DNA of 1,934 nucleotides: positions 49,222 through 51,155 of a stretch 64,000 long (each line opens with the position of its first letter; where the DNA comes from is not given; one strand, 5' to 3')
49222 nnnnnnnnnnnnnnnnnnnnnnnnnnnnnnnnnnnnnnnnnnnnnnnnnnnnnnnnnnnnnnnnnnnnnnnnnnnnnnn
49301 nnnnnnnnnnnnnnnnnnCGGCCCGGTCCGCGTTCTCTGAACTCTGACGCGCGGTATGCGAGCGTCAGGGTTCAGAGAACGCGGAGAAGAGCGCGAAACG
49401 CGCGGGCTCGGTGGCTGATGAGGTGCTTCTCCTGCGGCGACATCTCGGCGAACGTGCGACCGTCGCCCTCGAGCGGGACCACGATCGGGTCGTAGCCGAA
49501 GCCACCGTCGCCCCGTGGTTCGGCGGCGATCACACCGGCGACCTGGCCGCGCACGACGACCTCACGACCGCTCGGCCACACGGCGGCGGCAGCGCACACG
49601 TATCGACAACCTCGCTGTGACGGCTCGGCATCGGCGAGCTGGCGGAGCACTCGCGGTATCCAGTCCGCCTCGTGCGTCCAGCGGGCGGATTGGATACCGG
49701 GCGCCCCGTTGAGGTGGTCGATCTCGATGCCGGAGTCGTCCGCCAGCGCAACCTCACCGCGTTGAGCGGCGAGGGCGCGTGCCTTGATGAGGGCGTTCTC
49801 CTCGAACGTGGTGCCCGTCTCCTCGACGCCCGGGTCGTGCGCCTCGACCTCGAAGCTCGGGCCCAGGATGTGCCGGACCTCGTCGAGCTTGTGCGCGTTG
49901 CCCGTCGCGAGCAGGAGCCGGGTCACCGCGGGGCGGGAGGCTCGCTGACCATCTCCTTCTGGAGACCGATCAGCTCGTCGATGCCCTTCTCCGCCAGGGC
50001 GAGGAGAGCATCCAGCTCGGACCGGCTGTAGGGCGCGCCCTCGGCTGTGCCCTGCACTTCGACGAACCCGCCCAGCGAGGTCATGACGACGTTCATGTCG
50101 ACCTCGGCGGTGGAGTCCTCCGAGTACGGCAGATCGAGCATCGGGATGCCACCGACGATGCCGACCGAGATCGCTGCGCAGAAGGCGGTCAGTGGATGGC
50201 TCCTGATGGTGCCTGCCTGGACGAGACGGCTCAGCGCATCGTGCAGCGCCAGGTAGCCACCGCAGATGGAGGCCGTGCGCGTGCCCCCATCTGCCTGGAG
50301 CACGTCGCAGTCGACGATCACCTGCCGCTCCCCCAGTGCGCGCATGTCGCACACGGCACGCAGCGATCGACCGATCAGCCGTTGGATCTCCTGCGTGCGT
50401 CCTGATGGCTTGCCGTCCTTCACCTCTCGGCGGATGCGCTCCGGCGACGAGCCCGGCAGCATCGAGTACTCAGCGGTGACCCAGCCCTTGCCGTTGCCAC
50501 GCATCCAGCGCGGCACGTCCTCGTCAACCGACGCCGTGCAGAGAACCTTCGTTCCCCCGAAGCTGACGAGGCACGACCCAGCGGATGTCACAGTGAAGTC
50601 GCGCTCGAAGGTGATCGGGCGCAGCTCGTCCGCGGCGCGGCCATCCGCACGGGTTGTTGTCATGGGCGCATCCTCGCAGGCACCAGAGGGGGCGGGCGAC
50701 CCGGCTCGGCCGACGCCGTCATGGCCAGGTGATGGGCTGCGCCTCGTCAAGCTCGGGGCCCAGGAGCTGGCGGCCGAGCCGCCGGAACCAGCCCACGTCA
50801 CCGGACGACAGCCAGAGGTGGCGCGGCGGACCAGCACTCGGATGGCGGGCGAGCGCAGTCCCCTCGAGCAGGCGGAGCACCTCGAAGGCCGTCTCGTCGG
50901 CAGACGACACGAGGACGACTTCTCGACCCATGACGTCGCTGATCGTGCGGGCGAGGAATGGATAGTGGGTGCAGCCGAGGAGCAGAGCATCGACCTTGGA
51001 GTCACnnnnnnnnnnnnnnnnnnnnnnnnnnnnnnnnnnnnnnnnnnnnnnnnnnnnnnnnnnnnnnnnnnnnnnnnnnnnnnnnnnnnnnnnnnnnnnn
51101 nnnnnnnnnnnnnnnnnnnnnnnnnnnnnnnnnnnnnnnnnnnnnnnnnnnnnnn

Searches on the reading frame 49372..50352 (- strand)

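Call 74: search_protein_families(library=pfam, proteins=[window:49372-50352:-], max_evalue=0.001)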
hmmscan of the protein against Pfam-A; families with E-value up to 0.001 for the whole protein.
window:49372-50352:- (326 aa): 1 family
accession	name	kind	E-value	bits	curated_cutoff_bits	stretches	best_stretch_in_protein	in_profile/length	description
PF01725.21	Ham1p_like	-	2.7e-58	197.4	22.5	1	146-323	1-184/186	Ham1 family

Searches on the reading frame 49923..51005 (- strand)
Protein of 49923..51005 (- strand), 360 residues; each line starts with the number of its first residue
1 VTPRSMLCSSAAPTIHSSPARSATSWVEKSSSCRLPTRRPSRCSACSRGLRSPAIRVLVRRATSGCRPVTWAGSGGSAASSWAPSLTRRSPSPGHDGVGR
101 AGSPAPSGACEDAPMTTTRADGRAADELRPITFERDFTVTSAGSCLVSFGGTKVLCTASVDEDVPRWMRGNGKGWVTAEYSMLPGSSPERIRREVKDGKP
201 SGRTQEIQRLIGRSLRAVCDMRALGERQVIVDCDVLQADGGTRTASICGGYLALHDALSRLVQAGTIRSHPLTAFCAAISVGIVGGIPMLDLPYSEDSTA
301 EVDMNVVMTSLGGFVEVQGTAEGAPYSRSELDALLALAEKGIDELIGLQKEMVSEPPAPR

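Call 74: search_protein_families(library=pfam, proteins=[window:49923-51005:-], max_evalue=0.001)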
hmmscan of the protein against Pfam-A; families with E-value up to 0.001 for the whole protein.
window:49923-51005:- (360 aa): 2 families
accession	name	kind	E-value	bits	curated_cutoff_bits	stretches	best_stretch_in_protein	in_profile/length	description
PF01138.27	RNase_PH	-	4.4e-29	102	25.5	1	127-257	1-127/130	3' exoribonuclease family, domain 1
PF03725.20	RNase_PH_C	-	2.5e-09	37.4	20.8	1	277-341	4-67/67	3' exoribonuclease family, domain 2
